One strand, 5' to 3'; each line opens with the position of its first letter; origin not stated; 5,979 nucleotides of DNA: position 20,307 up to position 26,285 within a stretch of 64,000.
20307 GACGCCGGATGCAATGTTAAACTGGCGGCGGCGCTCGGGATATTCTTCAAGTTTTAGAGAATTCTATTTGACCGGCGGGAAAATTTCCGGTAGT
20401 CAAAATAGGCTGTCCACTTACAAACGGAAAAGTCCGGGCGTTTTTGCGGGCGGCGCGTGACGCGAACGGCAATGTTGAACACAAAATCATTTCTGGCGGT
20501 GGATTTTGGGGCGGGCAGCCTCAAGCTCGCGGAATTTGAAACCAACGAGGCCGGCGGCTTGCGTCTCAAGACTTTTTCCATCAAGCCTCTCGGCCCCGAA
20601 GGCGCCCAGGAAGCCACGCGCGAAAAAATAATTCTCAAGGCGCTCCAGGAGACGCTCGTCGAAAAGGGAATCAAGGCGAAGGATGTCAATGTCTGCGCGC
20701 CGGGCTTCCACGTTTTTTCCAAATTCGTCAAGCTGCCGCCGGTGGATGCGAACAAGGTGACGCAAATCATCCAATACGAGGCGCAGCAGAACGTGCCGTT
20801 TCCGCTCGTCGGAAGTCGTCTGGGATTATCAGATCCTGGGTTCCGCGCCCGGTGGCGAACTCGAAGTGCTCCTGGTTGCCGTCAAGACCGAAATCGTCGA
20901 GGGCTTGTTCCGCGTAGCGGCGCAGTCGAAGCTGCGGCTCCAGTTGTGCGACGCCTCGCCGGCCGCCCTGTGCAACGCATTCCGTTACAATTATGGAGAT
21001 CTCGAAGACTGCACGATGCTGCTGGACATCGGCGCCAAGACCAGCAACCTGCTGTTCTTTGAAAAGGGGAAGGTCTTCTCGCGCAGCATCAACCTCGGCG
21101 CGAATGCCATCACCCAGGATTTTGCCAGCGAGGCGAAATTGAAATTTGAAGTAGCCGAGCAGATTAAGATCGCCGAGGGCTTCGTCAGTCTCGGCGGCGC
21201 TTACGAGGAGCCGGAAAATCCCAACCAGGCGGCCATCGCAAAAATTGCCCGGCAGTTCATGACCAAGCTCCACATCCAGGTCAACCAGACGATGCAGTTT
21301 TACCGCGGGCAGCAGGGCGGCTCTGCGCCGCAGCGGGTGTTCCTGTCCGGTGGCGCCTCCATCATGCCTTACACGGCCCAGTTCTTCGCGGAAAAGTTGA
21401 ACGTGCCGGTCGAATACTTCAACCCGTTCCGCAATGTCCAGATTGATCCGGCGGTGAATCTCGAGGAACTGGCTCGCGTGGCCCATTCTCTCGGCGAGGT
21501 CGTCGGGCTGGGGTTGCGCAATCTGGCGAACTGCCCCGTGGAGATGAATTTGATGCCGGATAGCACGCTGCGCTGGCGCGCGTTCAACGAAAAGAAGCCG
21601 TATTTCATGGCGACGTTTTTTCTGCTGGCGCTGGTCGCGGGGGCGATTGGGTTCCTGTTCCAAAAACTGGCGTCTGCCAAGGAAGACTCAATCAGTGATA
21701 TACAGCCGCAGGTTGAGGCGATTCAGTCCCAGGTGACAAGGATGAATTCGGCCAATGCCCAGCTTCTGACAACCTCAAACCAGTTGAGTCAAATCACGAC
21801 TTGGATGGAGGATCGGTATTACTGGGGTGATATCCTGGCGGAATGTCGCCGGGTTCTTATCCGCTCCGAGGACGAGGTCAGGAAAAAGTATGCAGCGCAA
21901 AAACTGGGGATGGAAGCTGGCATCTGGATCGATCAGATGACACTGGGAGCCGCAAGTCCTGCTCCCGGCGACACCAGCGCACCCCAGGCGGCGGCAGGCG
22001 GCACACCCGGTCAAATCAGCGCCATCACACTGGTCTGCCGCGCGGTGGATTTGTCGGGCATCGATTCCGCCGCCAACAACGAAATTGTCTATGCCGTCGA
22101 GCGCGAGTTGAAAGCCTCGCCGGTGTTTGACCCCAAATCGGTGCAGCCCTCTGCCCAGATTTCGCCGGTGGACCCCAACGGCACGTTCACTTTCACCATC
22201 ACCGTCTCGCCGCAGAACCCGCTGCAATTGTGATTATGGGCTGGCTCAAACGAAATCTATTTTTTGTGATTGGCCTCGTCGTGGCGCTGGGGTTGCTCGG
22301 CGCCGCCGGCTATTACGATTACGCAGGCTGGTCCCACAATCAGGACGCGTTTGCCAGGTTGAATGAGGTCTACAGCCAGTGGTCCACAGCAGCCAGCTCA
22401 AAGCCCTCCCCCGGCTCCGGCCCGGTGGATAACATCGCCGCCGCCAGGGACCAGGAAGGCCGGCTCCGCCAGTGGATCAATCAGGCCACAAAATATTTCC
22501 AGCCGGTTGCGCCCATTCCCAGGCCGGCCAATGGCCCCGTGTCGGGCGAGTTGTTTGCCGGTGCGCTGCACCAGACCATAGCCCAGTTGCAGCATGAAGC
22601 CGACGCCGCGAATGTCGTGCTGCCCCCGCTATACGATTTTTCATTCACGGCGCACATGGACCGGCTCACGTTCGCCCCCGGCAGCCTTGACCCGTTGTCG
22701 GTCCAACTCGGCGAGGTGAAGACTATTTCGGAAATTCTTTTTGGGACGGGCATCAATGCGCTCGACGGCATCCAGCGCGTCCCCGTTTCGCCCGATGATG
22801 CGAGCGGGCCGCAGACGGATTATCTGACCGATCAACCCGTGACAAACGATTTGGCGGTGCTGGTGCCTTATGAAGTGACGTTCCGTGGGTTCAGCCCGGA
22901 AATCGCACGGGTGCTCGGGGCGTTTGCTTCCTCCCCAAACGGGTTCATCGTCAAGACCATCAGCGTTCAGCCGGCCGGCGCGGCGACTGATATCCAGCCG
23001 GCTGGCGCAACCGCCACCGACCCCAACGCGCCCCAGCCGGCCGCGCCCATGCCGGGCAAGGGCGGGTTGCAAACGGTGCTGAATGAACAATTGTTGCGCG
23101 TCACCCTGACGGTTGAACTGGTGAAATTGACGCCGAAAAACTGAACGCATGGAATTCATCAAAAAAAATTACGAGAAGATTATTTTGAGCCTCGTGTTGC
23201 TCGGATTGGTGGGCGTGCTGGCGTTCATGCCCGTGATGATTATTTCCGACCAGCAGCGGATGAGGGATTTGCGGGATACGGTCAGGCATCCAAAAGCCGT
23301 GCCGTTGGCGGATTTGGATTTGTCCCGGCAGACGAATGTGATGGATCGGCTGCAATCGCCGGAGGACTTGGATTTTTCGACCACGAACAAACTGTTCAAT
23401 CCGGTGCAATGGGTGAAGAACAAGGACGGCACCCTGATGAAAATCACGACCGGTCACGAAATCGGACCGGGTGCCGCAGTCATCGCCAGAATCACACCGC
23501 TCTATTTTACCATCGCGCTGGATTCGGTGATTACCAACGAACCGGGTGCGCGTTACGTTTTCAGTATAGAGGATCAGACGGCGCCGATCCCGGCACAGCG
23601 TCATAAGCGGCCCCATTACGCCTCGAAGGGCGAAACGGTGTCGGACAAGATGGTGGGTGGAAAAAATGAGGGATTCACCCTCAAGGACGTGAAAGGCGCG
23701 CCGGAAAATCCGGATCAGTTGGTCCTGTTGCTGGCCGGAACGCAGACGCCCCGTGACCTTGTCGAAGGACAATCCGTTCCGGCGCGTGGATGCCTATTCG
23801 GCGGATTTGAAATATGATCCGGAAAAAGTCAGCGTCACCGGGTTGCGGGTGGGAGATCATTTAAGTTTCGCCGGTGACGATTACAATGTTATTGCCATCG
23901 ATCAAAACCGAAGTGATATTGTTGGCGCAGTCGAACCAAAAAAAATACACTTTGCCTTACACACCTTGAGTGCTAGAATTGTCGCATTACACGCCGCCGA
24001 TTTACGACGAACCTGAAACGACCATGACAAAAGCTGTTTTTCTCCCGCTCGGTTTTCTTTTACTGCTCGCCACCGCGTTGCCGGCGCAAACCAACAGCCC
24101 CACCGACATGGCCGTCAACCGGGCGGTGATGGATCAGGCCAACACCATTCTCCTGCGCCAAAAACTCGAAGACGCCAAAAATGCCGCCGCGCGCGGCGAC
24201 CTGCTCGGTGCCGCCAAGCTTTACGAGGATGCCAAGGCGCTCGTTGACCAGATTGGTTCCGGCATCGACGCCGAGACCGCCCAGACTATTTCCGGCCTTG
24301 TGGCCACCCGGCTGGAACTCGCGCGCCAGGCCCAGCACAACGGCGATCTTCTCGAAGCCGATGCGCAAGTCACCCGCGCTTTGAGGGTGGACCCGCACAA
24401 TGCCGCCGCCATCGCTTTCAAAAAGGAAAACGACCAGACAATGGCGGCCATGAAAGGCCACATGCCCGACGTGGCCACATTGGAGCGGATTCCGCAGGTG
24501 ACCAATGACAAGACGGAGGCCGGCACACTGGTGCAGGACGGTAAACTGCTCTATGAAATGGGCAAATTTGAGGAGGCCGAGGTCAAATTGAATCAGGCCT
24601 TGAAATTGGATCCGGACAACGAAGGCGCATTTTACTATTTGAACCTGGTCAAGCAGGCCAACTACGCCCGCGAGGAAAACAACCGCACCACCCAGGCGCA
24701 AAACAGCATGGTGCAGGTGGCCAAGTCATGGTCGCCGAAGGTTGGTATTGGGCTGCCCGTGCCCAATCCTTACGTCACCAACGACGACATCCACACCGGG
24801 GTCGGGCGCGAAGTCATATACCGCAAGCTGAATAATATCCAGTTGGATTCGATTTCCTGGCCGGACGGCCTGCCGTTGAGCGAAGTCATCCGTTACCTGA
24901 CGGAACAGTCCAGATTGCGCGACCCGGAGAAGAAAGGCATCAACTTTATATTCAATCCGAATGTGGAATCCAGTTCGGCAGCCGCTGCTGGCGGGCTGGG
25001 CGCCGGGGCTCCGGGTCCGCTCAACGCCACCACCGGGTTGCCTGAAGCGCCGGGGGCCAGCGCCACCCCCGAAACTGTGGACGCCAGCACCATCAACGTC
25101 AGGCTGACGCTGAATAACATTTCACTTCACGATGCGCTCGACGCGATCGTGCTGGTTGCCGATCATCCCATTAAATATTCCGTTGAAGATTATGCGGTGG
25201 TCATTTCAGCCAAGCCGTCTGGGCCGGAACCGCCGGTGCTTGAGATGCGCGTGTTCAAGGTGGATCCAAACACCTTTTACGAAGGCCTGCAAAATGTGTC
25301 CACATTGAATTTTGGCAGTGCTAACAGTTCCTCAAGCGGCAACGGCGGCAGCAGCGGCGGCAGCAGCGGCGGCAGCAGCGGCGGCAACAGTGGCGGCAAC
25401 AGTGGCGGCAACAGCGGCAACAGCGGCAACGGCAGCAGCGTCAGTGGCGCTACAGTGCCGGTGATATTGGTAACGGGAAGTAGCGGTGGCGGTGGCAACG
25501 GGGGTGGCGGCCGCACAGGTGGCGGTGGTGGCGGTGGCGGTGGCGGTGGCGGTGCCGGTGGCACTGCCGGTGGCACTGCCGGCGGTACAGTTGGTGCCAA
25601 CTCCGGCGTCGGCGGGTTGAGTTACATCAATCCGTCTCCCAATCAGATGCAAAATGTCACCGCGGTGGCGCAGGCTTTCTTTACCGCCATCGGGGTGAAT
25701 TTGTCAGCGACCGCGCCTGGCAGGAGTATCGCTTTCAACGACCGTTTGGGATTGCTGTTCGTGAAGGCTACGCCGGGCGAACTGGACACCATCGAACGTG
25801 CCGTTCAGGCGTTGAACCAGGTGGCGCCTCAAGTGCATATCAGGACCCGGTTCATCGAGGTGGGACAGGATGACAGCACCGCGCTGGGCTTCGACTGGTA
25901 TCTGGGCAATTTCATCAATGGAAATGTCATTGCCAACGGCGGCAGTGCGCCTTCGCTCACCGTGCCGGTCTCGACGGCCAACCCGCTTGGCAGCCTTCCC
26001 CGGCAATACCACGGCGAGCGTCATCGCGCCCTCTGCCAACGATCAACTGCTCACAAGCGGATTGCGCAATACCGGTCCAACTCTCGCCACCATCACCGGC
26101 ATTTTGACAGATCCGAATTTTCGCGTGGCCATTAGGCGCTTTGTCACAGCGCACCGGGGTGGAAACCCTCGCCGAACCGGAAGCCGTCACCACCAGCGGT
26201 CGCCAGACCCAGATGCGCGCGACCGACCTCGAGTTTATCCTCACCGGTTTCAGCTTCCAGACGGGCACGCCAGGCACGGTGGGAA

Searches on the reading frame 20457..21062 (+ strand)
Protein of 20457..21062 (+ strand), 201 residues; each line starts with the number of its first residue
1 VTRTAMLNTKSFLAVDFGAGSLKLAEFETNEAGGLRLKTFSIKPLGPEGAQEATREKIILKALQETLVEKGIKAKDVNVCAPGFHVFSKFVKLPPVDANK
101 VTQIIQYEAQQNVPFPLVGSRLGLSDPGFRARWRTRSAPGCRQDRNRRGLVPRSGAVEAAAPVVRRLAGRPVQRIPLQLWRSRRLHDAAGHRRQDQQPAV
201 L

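Call 49: search_protein_families(library=ncbifam, proteins=[window:20457-21062:+], max_evalue=0.01)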
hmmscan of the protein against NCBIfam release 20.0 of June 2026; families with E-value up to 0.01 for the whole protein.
window:20457-21062:+ (201 aa): 2 families
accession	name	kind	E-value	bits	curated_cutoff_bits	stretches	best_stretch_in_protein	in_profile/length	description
NF045709.1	Amuc_1101_fam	equivalog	1.8e-25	89.8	650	1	6-117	1-112/608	Amuc_1101 family PilM-like pilus complex protein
TIGR01175.1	pilM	subfamily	1.6e-06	27.4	133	1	14-117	7-112/348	type IV pilus assembly protein PilM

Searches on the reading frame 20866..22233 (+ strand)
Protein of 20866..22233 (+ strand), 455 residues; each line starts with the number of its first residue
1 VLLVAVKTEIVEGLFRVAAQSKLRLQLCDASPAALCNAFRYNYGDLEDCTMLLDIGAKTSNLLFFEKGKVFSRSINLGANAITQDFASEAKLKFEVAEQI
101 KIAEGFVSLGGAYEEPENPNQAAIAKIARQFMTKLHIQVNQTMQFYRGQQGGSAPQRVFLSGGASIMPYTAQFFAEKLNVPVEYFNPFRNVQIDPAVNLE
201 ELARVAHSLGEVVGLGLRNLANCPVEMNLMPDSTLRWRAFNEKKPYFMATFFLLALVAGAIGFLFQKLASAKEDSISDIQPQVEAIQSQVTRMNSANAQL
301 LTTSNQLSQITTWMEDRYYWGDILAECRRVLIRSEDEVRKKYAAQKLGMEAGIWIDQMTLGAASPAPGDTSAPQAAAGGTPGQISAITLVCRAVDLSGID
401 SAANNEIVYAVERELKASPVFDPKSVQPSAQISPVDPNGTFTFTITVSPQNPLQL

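Call 49: search_protein_families(library=ncbifam, proteins=[window:20866-22233:+], max_evalue=0.01)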
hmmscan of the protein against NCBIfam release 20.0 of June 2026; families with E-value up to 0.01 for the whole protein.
window:20866-22233:+ (455 aa): 4 families
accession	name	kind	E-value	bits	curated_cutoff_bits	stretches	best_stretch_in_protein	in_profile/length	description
NF045709.1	Amuc_1101_fam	equivalog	1.1e-101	341.5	650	1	2-329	132-459/608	Amuc_1101 family PilM-like pilus complex protein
TIGR01175.1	pilM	subfamily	1.4e-24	86.7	133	1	2-219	136-347/348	type IV pilus assembly protein PilM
TIGR01174.1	ftsA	equivalog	2.1e-09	37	175.85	1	3-111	152-260/371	cell division protein FtsA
TIGR02529.1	EutJ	subfamily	0.0011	18.5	152.1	0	51-105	111-166/239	ethanolamine utilization protein EutJ family protein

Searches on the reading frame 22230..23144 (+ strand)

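Call 49: search_protein_families(library=ncbifam, proteins=[window:22230-23144:+], max_evalue=0.01)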
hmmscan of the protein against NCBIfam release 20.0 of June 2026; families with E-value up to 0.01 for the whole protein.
window:22230-23144:+ (304 aa): 1 family
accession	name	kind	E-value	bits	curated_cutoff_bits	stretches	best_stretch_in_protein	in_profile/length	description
NF038287.2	Amuc_1100_fam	equivalog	1.5e-11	44.3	180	1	3-301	1-324/326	Amuc_1100 family pilus-like protein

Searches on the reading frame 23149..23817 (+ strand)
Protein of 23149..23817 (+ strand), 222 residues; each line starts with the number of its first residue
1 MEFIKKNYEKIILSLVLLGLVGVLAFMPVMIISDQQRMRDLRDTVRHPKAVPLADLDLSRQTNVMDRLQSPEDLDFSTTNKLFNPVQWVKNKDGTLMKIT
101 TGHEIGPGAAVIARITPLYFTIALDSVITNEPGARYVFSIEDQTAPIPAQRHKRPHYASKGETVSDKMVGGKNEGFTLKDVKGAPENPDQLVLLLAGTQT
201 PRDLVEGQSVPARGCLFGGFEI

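Call 49: search_protein_families(library=ncbifam, proteins=[window:23149-23817:+], max_evalue=0.01)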
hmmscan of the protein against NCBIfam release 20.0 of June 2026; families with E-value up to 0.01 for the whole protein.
window:23149-23817:+ (222 aa): 1 family
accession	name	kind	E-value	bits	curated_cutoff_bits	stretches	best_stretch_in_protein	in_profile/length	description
NF042425.1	Amuc_1099_fam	equivalog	0.0042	16.7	50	1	4-108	1-107/321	Amuc_1099 family pilus-like system protein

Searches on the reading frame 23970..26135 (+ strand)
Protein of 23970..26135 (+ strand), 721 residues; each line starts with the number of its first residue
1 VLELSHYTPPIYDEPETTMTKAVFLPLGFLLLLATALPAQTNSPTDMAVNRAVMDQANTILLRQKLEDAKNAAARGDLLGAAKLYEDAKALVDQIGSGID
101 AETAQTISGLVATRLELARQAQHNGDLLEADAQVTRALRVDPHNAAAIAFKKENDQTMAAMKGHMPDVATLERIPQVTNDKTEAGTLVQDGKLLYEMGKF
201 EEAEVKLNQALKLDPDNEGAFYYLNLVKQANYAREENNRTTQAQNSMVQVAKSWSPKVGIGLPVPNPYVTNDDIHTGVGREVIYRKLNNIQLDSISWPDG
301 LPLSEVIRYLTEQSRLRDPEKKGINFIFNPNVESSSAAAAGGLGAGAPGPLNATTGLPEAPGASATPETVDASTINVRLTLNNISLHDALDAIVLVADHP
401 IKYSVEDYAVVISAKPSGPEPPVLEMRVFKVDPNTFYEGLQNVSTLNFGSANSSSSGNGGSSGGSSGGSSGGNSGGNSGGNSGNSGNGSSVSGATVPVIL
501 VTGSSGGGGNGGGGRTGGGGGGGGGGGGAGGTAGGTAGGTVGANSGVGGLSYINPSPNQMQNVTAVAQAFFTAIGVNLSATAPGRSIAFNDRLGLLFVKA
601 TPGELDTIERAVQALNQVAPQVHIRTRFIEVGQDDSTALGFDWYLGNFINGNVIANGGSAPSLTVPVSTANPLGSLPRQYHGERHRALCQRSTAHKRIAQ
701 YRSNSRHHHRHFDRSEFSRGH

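Call 49: search_protein_families(library=ncbifam, proteins=[window:23970-26135:+], max_evalue=0.01)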
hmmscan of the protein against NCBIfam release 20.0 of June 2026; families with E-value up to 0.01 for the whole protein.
window:23970-26135:+ (721 aa): 7 families
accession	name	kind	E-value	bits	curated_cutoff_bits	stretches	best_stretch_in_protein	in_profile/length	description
NF042912.1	Amuc_1098_fam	equivalog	3.1e-49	167.7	750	2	41-443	20-381/805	Amuc_1098 family type IV pilus outer membrane protein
TIGR02517.1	type_II_gspD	equivalog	1.5e-06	27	351.35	1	422-660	235-378/600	type II secretion system secretin GspD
TIGR02519.1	pilus_MshL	equivalog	1.1e-05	24.7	250.2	1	589-647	3-62/290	pilus (MSHA type) biogenesis protein MshL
TIGR02515.1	IV_pilus_PilQ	subfamily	5e-05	22.5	284.35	1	584-645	134-195/428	type IV pilus secretin PilQ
TIGR02521.1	type_IV_pilW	equivalog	0.00049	19.7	154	0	178-231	25-78/234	type IV pilus biogenesis/stability protein PilW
NF033762.1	social_mot_Tgl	equivalog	0.0046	16.3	225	0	114-147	34-67/252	social motility TPR repeat lipoprotein Tgl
TIGR02516.1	type_III_yscC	equivalog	0.0046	15.6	238.45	0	596-657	210-271/463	type III secretion system outer membrane ring subunit SctC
